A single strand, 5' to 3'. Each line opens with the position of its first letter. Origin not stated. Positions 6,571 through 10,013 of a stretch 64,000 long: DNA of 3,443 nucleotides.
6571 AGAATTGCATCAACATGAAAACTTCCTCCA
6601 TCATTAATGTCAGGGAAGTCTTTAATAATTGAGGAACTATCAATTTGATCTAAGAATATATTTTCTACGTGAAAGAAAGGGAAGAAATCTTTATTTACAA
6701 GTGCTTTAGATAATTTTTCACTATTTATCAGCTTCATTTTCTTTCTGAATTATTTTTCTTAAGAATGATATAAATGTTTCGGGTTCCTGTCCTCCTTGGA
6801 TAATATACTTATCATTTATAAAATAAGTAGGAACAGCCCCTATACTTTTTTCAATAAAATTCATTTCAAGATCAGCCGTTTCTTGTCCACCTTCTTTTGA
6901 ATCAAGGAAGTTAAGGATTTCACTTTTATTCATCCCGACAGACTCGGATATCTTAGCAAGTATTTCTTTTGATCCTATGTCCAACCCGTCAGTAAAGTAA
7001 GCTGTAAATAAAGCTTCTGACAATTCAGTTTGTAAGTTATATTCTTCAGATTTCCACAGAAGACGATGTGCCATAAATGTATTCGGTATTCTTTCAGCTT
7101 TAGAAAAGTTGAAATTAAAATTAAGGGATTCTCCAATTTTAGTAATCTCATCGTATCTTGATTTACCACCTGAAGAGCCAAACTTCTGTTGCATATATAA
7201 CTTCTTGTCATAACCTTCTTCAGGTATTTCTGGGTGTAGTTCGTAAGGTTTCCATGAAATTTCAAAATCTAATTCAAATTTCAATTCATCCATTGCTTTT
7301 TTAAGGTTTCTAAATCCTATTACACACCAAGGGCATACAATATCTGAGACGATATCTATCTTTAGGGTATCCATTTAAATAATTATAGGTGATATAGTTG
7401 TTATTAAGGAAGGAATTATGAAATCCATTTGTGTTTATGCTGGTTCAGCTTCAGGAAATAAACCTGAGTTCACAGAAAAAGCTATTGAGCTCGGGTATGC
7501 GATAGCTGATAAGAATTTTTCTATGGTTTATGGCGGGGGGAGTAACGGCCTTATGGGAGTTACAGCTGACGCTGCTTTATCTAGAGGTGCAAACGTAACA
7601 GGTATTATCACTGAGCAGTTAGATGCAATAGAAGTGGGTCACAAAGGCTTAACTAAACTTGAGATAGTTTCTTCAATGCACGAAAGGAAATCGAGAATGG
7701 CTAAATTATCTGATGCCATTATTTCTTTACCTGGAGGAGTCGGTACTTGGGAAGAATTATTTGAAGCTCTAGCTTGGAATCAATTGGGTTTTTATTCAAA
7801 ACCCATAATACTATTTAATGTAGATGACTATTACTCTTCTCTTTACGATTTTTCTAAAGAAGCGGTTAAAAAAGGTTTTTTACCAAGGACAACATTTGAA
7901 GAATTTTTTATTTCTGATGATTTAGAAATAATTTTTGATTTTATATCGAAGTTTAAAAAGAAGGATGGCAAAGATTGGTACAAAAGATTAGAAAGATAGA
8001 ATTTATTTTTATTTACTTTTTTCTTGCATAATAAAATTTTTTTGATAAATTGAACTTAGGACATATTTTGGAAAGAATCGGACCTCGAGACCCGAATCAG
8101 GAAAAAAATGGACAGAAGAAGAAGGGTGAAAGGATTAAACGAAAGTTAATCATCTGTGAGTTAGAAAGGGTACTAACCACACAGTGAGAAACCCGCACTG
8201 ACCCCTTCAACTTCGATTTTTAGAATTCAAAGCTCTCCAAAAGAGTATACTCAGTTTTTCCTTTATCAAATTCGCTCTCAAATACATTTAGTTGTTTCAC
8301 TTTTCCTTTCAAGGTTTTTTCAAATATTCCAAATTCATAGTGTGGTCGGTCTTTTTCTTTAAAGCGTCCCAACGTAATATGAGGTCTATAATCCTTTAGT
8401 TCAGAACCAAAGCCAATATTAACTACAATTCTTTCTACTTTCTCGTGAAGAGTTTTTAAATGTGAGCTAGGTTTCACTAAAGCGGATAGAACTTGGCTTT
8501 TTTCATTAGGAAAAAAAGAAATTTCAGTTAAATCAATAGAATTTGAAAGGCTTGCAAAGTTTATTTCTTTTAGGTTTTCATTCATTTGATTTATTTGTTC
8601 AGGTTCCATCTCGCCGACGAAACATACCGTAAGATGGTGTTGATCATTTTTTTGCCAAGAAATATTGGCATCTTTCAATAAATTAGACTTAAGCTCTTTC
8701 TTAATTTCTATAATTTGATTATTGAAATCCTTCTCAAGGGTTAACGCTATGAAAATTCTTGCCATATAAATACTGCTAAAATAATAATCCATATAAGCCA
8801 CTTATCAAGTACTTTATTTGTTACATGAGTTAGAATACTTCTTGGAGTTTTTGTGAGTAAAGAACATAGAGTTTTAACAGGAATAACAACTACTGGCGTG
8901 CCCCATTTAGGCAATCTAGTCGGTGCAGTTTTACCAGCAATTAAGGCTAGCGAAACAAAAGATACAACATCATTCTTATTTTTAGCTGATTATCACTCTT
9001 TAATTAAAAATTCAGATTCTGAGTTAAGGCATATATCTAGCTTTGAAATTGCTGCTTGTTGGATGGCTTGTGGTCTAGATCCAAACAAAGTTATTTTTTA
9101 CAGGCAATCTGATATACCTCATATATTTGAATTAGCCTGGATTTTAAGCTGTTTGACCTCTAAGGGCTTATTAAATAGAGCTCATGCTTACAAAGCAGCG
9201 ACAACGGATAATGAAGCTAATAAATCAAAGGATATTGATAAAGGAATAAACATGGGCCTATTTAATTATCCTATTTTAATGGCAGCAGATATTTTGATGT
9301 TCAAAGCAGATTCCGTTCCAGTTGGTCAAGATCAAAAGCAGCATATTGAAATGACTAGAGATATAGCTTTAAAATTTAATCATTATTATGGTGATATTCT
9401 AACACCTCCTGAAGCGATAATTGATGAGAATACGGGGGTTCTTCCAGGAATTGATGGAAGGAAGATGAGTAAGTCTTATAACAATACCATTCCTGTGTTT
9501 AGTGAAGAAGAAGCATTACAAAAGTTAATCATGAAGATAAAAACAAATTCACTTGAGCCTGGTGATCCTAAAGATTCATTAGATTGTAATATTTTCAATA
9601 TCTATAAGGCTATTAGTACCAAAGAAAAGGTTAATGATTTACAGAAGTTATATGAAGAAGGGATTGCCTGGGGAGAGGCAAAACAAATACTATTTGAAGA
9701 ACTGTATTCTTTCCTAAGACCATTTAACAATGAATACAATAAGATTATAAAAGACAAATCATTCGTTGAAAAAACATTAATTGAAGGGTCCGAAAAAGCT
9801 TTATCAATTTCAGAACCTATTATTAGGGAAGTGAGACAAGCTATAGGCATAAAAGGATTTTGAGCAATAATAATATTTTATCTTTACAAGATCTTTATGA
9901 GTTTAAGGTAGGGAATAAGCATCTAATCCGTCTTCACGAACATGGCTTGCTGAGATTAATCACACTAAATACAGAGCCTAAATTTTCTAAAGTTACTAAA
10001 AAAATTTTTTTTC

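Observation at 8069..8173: Elements A (8024-8221, +) and B (21895-22144, -) are paralogous copies with the same promoter-to-core architecture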

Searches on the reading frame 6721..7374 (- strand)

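Call 18: search_protein_families(library=pfam, proteins=[window:6721-7374:-])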
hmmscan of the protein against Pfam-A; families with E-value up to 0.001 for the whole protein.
window:6721-7374:- (217 aa): 1 family
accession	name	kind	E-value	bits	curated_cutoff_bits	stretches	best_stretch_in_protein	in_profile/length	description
PF01323.26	DSBA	-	1.5e-30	106.8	25.6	1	6-204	2-189/191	DSBA-like thioredoxin domain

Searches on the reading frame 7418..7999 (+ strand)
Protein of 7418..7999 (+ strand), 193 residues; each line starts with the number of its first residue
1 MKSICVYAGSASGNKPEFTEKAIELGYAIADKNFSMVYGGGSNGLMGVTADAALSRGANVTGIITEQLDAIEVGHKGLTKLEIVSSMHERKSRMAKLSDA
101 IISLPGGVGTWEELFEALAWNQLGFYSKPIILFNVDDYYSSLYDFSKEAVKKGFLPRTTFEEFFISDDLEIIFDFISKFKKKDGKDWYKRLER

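Call 18: search_protein_families(library=pfam, proteins=[window:7418-7999:+])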
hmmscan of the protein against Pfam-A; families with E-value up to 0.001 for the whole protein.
window:7418-7999:+ (193 aa): 2 families
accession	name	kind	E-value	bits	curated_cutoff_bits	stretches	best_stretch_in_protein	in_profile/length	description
PF03641.19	Lysine_decarbox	-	7.7e-36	123.6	27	1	46-171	1-126/131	Possible lysine decarboxylase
PF18306.6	LDcluster4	-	5.2e-15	55.8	26.3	1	9-143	8-131/151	SLOG cluster4 family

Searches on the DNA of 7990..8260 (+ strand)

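Call 16: search_rna_families(source=window, start=7990, end=8260, threshold=evalue, max_evalue=10, show_alignments=4)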
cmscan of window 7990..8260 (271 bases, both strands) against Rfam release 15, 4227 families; matches with E-value up to 10: 3.
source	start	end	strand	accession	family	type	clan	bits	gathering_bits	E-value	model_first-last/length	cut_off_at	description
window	8064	8215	+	RF02995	IMES-5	Gene; sRNA;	-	135.2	96.1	5.3e-29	1-150/150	no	IMES-5 RNA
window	8067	8226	+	RF02034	IMES-1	Gene;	-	30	81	7.8e-05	1-191/191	no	IMES-1 RNA motif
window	8071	8107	-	RF04336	Plastid-petD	Intron;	-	17.3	65.5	0.36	1-47/47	no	Plastid-petD group II-D5 intron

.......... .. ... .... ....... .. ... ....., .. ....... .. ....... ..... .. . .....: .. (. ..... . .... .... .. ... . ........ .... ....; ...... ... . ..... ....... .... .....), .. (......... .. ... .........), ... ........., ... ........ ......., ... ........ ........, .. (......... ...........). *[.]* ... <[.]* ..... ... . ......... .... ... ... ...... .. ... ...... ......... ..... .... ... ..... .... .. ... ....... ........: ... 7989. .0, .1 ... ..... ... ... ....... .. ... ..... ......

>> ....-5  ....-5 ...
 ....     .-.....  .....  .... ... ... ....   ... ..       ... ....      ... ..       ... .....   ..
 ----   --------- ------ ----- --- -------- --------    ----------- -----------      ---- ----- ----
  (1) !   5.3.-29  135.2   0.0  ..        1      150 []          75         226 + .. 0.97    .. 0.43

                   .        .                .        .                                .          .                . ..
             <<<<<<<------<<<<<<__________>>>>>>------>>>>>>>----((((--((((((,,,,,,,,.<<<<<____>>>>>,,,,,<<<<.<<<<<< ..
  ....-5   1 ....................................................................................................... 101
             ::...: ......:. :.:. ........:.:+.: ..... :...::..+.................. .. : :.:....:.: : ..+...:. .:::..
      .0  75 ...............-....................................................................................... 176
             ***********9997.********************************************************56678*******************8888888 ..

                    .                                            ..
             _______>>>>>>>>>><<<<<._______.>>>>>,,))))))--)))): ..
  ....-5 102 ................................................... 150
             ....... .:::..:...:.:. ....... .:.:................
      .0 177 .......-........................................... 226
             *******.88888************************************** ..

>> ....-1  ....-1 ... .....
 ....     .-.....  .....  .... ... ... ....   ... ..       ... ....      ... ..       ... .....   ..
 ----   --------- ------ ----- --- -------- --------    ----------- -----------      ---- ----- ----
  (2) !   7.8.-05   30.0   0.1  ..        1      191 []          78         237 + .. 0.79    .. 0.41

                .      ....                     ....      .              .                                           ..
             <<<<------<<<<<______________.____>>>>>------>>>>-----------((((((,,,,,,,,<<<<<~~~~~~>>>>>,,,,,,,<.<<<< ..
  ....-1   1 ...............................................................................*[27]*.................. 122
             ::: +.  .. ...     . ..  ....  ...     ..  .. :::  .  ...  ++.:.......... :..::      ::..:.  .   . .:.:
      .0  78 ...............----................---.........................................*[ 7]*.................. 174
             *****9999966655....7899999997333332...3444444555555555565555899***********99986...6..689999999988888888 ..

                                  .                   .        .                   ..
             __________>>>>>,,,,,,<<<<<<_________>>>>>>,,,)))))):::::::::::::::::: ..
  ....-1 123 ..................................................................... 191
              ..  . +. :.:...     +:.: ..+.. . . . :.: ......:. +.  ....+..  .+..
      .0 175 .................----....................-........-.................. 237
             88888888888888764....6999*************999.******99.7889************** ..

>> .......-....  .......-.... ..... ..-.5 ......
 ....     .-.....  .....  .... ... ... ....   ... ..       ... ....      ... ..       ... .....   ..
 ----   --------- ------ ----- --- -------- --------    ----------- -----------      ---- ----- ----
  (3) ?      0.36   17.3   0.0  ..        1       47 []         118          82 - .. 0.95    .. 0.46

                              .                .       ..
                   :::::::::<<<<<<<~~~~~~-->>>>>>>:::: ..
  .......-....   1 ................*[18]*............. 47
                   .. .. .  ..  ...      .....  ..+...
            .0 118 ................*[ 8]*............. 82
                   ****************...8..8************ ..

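Call 71: build_rna_model(alignment_id=A2, structure=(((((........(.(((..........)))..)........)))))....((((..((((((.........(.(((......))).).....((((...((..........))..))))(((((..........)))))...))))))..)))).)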
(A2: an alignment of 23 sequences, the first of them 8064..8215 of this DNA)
Model R2 built from alignment A2 (23 sequences, 156 columns); structure: as given.
model positions 149; base pairs 34; branch points 3; effective number of sequences 1.78; information 0.59 bits per position. Calibrated on 0.2 Mb of random sequence (short: E-values are rough).
structure used (alignment columns):
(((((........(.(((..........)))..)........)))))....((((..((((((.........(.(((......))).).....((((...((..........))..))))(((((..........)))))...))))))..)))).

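Call 72: search_with_rna_model(model_id=R2, source=window, filters=off, max_evalue=2, show_alignments=2)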
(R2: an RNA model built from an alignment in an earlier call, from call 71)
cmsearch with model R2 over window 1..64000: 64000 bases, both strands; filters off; matches with E-value up to 2: 22.
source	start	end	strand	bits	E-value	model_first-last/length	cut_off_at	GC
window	8064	8215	+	158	2e-36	1-149/149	no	0.43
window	7104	7259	-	15.9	0.026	1-149/149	no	0.33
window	22045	22104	-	15.6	0.031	1-149/149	no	0.43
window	21776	21919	+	14.2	0.065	1-149/149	no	0.31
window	13783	13844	+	14.2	0.065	1-149/149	no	0.39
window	4825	4952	-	12.6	0.16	1-149/149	no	0.31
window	61985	62103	-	11.2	0.35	1-149/149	no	0.35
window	35730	35863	+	11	0.38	1-149/149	no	0.33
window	33054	33098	+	10.9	0.42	2-46/149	no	0.27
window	31669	31803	-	10.2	0.61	1-149/149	no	0.31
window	38109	38200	-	9.9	0.7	1-149/149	no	0.28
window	54136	54203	-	9.8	0.77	1-149/149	no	0.15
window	23341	23406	-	9.4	0.93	1-149/149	no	0.47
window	57916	57989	-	9.4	0.93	1-149/149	no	0.32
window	58978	59044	-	9.2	1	1-149/149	no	0.31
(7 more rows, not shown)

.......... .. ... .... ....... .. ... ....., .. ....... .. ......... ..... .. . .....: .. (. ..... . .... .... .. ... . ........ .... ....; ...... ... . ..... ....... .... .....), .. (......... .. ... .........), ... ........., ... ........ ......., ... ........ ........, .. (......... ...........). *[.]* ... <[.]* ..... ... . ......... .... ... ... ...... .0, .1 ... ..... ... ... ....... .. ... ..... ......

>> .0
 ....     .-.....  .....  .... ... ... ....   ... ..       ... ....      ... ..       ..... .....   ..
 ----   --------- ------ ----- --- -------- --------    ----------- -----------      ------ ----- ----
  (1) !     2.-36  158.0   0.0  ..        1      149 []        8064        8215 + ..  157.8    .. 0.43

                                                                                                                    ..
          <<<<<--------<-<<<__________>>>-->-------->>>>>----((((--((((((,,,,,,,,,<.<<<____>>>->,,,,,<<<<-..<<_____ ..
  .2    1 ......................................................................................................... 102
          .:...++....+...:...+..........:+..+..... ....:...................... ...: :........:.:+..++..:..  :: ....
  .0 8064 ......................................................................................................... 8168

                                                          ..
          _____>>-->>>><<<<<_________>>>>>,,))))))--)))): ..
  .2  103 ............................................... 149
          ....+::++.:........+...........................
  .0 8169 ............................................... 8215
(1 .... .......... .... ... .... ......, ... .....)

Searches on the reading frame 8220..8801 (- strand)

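Call 18: search_protein_families(library=pfam, proteins=[window:8220-8801:-])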
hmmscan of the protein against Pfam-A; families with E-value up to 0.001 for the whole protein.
window:8220-8801:- (193 aa): 4 families
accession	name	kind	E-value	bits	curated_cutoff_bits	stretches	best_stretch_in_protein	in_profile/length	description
PF02834.22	LigT_PEase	-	1.5e-17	63.9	23.3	2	22-101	3-81/87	LigT like Phosphoesterase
PF13563.12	2_5_RNA_ligase2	-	3.1e-07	31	27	1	53-159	24-128/152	2'-5' RNA ligase superfamily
PF10469.15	AKAP7_NLS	-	1.4e-05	25.6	24.4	1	17-149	4-151/208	AKAP7 2'5' RNA ligase-like domain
PF23474.1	Acb1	-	0.00095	19.4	27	0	17-145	4-109/144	Anti-CBASS protein Acb1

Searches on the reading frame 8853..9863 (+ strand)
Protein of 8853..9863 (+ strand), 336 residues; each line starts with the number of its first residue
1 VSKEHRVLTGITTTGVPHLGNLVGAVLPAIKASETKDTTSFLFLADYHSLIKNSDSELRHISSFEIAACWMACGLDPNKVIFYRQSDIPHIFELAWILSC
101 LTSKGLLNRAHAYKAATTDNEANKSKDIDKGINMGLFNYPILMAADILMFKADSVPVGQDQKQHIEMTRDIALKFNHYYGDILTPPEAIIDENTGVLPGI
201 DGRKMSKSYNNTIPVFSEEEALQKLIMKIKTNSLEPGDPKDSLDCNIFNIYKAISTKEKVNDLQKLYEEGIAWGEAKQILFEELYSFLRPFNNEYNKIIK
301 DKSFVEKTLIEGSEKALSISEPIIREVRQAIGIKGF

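Call 18: search_protein_families(library=pfam, proteins=[window:8853-9863:+])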
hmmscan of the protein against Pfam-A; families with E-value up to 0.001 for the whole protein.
window:8853-9863:+ (336 aa): 1 family
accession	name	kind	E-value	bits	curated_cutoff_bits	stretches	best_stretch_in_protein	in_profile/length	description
PF00579.31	tRNA-synt_1b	-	8.8e-54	183.2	21.1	1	3-288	4-291/292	tRNA synthetases class I (W and Y)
